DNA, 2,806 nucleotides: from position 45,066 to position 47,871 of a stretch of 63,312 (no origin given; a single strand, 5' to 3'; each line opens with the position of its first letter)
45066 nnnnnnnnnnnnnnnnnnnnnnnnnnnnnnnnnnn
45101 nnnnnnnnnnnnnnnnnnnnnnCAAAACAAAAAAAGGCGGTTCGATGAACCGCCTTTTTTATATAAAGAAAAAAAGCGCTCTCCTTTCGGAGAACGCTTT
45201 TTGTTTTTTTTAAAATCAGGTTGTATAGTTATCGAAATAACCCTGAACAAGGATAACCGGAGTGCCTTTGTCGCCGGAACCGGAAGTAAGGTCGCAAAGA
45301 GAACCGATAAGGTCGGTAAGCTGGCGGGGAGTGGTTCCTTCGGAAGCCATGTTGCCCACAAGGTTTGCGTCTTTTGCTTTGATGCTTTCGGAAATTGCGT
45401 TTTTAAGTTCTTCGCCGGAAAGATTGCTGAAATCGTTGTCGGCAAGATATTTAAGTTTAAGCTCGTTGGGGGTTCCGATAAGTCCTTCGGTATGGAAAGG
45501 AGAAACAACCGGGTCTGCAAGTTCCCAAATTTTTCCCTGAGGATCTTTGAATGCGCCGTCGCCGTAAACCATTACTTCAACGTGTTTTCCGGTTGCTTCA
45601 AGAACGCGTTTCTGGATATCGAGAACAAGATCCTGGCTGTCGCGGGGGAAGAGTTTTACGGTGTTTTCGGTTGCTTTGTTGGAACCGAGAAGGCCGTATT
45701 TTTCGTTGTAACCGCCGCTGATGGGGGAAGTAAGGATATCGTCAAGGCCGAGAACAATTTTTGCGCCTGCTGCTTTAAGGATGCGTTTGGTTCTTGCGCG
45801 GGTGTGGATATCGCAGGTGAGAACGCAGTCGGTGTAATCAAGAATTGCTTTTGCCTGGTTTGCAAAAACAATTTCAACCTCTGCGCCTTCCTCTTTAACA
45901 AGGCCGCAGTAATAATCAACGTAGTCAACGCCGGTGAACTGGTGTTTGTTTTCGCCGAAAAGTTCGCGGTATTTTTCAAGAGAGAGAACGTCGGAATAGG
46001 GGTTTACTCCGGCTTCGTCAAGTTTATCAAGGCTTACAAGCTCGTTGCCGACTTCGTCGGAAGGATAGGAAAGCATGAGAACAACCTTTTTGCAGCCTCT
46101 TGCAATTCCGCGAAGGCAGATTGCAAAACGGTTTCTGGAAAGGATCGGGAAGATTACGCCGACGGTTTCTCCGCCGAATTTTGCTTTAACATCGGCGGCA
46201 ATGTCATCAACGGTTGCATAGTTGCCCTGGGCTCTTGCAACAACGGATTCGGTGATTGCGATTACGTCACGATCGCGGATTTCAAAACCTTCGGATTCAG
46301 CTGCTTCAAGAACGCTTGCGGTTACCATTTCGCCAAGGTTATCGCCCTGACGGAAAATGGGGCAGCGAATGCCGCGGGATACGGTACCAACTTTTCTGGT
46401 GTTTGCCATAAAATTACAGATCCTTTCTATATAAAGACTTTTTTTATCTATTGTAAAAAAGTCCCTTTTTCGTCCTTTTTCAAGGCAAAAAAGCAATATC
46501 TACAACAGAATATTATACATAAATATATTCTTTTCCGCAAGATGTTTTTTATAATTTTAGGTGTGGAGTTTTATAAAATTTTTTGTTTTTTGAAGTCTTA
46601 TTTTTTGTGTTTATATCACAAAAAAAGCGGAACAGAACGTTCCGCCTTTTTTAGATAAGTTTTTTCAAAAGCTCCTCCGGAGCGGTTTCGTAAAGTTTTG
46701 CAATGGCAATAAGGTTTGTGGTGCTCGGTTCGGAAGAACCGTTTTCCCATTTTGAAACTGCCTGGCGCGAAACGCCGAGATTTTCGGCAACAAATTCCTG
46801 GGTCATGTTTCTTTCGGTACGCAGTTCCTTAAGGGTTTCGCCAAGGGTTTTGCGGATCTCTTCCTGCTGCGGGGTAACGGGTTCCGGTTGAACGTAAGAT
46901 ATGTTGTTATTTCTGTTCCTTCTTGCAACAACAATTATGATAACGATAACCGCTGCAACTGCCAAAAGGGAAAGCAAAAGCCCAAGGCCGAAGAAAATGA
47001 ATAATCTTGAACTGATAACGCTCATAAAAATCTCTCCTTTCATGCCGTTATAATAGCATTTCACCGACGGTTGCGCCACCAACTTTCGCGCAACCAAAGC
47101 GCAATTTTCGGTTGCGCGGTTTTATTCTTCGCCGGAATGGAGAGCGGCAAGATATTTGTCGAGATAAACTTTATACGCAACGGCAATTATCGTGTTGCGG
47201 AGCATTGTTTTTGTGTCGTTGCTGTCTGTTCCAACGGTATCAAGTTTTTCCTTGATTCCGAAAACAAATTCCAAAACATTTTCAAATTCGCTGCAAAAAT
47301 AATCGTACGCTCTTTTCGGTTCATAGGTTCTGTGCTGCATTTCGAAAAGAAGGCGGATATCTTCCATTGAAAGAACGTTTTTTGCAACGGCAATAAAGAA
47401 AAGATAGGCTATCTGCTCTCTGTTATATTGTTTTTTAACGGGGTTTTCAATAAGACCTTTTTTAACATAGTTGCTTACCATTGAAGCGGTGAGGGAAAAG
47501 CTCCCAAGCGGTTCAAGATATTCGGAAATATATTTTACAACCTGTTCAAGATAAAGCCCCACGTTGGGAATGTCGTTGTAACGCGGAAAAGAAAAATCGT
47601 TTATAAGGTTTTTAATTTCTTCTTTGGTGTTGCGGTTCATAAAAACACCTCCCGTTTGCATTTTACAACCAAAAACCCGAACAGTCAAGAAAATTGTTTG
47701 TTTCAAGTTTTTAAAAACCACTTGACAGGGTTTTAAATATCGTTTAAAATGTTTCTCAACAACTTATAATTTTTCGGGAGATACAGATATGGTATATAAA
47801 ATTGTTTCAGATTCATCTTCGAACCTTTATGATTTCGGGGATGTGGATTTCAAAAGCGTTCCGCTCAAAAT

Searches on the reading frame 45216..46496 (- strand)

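Call 100: search_protein_families(library=pfam, proteins=[window:45216-46496:-], max_evalue=0.00001)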
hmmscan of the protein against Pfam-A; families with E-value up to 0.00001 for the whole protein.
window:45216-46496:- (426 aa): 1 family
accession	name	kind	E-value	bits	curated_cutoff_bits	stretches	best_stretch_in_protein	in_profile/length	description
PF01996.21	F420_ligase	-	2.2e-54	184.7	25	1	42-419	1-218/218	F420-0:Gamma-glutamyl ligase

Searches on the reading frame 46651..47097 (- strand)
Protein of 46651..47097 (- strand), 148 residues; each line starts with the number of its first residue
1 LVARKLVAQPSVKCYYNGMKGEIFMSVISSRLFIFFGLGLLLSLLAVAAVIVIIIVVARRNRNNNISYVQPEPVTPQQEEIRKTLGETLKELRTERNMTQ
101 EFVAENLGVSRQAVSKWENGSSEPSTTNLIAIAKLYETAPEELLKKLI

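Call 100: search_protein_families(library=pfam, proteins=[window:46651-47097:-], max_evalue=0.00001)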
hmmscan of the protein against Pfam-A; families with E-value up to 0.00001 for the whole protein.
window:46651-47097:- (148 aa): 4 families
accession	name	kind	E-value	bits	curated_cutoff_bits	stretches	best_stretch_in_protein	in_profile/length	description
PF01381.28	HTH_3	-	4.5e-19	68.7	23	1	89-143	1-55/55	Helix-turn-helix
PF13560.12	HTH_31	-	7.6e-14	52.2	27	1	85-143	2-61/64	Helix-turn-helix domain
PF12844.13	HTH_19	-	9.9e-12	45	30.2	1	86-145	1-60/64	Helix-turn-helix domain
PF13443.12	HTH_26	-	1.6e-08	35.1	22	1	89-145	2-59/63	Cro/C1-type HTH DNA-binding domain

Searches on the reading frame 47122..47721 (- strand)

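Call 100: search_protein_families(library=pfam, proteins=[window:47122-47721:-], max_evalue=0.00001)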
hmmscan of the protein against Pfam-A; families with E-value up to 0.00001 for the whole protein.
window:47122-47721:- (199 aa): 1 family
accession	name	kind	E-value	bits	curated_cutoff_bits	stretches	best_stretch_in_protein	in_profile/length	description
PF08876.17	DUF1836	-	3.9e-28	98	27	1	46-142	1-105/105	Domain of unknown function (DUF1836)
